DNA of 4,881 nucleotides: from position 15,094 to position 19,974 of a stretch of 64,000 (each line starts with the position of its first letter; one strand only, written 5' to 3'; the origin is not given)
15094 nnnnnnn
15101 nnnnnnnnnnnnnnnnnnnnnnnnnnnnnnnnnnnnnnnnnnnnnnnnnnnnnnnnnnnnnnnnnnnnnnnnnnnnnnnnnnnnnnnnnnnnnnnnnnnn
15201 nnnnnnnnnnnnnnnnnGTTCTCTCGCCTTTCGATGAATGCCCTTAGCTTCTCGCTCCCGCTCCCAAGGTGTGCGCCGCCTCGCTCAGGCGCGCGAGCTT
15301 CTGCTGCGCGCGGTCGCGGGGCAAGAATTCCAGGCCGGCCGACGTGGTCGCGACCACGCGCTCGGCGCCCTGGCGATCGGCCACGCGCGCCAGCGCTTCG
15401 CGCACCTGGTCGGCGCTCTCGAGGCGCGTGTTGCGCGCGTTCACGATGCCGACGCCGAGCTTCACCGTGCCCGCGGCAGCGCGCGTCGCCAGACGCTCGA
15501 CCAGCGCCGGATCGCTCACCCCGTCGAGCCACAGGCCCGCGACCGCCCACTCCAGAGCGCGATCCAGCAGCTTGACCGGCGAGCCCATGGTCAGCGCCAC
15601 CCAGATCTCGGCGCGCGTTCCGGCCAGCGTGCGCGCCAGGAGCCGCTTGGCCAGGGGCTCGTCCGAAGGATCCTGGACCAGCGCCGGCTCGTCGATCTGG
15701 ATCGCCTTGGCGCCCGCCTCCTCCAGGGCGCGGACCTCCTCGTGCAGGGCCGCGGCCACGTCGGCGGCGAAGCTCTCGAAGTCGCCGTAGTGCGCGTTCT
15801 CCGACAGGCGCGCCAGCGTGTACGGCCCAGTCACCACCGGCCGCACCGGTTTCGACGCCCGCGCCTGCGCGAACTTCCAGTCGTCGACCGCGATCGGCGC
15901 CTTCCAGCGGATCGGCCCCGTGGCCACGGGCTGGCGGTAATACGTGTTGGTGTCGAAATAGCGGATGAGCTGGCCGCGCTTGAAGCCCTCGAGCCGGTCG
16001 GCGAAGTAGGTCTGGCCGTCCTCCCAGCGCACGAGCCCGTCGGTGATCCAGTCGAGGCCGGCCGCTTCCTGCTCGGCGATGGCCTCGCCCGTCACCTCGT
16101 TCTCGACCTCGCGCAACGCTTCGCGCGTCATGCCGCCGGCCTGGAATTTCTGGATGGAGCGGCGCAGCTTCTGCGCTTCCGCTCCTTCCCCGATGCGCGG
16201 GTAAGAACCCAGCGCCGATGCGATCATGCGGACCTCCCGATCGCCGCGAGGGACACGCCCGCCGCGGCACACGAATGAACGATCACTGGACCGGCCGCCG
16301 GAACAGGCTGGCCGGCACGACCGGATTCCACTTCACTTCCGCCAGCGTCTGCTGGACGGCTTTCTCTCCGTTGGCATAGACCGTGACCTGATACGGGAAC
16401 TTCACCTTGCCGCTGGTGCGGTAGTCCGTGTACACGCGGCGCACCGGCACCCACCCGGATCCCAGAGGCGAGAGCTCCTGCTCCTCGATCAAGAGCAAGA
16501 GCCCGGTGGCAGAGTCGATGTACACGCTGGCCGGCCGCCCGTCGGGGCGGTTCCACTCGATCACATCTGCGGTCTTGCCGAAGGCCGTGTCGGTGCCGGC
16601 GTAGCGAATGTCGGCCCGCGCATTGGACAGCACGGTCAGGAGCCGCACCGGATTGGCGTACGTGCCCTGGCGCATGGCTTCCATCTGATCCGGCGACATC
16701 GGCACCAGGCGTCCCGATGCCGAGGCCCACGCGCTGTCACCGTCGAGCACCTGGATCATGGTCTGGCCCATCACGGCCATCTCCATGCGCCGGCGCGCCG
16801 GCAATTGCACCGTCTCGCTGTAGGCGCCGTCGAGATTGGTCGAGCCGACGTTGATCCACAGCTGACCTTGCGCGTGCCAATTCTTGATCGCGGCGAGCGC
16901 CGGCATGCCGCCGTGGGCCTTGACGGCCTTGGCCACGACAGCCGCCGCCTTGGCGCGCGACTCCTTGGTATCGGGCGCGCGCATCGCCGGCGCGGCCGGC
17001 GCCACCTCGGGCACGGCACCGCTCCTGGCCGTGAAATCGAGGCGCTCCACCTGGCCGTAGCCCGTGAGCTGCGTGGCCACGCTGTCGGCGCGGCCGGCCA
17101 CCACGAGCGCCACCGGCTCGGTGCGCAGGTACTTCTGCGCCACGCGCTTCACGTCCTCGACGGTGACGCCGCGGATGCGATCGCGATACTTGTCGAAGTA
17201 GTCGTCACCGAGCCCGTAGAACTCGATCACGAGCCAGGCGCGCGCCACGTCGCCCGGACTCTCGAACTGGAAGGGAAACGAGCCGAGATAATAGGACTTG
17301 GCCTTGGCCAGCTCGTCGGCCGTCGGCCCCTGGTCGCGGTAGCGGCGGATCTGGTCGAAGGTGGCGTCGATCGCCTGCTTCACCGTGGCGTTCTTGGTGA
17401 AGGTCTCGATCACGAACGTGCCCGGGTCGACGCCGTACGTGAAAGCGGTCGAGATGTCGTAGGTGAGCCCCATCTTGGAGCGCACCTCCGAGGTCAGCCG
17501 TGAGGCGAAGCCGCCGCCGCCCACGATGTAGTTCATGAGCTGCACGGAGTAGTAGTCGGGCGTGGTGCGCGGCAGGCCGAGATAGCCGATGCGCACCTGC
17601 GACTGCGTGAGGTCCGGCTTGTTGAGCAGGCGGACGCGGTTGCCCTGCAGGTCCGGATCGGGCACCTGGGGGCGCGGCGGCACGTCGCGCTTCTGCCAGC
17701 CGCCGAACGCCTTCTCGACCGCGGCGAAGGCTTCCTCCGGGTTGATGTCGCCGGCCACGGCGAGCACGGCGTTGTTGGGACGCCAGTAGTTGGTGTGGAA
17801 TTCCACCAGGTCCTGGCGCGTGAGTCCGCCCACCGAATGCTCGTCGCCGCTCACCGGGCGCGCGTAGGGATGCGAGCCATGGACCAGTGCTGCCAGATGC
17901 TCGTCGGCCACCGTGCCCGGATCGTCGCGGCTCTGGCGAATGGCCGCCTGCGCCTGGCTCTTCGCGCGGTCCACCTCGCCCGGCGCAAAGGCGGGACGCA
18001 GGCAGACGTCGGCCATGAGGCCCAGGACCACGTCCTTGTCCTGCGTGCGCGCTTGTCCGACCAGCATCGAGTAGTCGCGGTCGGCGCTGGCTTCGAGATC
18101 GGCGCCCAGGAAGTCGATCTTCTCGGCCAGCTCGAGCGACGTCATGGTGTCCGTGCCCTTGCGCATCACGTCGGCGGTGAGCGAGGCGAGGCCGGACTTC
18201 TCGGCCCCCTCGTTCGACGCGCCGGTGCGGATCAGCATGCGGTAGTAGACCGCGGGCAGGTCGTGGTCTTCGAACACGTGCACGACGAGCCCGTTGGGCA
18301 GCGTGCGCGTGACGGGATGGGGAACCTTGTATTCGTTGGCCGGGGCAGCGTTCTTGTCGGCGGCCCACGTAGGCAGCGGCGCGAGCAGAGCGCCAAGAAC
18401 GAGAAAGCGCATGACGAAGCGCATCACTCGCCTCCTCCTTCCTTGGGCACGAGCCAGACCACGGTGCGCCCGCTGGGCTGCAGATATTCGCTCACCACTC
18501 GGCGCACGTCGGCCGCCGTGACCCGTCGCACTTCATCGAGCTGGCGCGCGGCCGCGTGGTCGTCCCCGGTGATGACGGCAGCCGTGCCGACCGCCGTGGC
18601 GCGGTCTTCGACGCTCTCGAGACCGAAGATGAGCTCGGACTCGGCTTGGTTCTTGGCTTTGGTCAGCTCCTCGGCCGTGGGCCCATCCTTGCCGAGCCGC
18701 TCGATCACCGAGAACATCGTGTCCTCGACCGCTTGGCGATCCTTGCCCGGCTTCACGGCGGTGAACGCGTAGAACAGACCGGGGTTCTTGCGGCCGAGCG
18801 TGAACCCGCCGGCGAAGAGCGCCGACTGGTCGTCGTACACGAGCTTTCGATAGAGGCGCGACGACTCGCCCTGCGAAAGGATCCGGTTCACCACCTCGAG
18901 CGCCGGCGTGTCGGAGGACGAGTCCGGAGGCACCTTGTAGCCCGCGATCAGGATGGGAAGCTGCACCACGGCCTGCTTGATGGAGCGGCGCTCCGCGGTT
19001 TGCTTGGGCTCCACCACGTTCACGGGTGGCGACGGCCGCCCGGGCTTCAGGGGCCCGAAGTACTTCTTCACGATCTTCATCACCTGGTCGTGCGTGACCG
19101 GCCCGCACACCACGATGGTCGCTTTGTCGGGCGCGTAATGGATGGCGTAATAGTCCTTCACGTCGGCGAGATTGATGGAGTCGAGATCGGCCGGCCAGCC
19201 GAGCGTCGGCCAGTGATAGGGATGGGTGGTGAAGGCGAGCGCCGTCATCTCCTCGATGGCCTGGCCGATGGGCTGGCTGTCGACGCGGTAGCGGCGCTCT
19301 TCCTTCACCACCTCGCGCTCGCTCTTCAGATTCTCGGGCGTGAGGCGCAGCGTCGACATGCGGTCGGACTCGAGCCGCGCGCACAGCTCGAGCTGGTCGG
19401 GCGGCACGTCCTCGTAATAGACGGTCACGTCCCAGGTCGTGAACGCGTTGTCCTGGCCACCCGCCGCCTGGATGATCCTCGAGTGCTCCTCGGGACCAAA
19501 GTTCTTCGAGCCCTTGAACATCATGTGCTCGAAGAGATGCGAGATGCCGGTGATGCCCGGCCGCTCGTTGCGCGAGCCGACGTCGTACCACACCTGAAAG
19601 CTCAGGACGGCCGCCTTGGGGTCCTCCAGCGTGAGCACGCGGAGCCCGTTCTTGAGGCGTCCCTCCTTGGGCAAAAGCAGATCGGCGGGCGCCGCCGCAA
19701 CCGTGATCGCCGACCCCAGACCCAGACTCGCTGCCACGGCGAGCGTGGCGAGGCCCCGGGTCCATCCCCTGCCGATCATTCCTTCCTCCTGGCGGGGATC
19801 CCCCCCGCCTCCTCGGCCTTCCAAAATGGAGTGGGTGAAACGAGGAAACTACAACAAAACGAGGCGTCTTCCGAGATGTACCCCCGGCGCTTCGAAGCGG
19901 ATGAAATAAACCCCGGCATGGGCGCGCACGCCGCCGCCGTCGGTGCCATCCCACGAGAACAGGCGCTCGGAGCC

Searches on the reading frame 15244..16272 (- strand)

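Call 43: search_protein_families(library=pfam, proteins=[window:15244-16272:-], max_evalue=0.001)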
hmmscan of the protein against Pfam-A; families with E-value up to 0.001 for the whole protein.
window:15244-16272:- (342 aa): 2 families
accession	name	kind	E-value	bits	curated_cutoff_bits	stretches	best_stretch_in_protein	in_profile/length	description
PF01717.24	Meth_synt_2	-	2.2e-29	103.2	21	1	17-334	2-323/324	Cobalamin-independent synthase, Catalytic domain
PF08267.18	Meth_synt_1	-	1.4e-25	90.9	27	1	101-299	107-310/313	Cobalamin-independent synthase, N-terminal domain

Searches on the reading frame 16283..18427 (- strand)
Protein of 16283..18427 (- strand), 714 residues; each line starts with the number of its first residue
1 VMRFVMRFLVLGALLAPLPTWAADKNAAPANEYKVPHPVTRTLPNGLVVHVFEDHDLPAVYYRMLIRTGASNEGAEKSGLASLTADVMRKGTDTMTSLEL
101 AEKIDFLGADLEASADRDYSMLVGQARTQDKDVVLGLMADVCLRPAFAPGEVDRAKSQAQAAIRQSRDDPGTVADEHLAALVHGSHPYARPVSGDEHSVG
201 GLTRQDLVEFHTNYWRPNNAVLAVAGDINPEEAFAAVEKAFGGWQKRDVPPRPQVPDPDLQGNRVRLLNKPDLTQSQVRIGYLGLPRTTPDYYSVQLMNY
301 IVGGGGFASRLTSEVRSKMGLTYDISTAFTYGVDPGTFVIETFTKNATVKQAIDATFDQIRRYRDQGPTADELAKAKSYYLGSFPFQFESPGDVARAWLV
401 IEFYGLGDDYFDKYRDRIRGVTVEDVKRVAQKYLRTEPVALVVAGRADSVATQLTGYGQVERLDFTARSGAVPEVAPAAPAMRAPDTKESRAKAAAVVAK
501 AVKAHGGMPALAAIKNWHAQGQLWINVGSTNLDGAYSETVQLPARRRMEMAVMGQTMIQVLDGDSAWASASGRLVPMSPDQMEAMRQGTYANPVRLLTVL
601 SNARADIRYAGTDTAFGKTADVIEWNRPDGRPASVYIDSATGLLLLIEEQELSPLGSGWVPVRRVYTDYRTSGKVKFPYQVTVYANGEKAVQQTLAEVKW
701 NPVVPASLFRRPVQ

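Call 43: search_protein_families(library=pfam, proteins=[window:16283-18427:-], max_evalue=0.001)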
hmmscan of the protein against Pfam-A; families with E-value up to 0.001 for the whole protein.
window:16283-18427:- (714 aa): 2 families
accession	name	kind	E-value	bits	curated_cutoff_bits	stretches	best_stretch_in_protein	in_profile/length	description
PF05193.26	Peptidase_M16_C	-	3.9e-42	144.6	23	1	202-378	2-179/181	Peptidase M16 inactive domain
PF00675.25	Peptidase_M16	-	3.1e-15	56.8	22.3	1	55-194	8-147/149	Insulinase (Peptidase family M16)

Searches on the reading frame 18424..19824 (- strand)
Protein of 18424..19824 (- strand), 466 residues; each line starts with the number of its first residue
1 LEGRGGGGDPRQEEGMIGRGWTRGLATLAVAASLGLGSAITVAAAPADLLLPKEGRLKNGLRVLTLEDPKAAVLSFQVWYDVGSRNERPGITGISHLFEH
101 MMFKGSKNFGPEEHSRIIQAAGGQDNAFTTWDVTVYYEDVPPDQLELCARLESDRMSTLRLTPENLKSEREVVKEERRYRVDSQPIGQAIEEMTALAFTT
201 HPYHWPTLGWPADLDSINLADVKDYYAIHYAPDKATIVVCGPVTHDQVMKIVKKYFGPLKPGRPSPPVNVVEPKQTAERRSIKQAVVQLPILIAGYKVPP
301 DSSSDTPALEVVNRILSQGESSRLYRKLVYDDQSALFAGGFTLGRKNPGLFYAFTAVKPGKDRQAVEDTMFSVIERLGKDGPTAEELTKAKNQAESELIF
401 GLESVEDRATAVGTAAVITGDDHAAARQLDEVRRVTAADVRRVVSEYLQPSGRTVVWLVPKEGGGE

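Call 43: search_protein_families(library=pfam, proteins=[window:18424-19824:-], max_evalue=0.001)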
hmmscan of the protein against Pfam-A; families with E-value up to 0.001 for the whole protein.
window:18424-19824:- (466 aa): 2 families
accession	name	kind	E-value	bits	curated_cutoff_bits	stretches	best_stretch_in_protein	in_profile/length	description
PF05193.26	Peptidase_M16_C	-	2.5e-33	115.9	23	1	216-393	1-180/181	Peptidase M16 inactive domain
PF00675.25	Peptidase_M16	-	7e-24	84.8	22.3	1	62-203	1-141/149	Insulinase (Peptidase family M16)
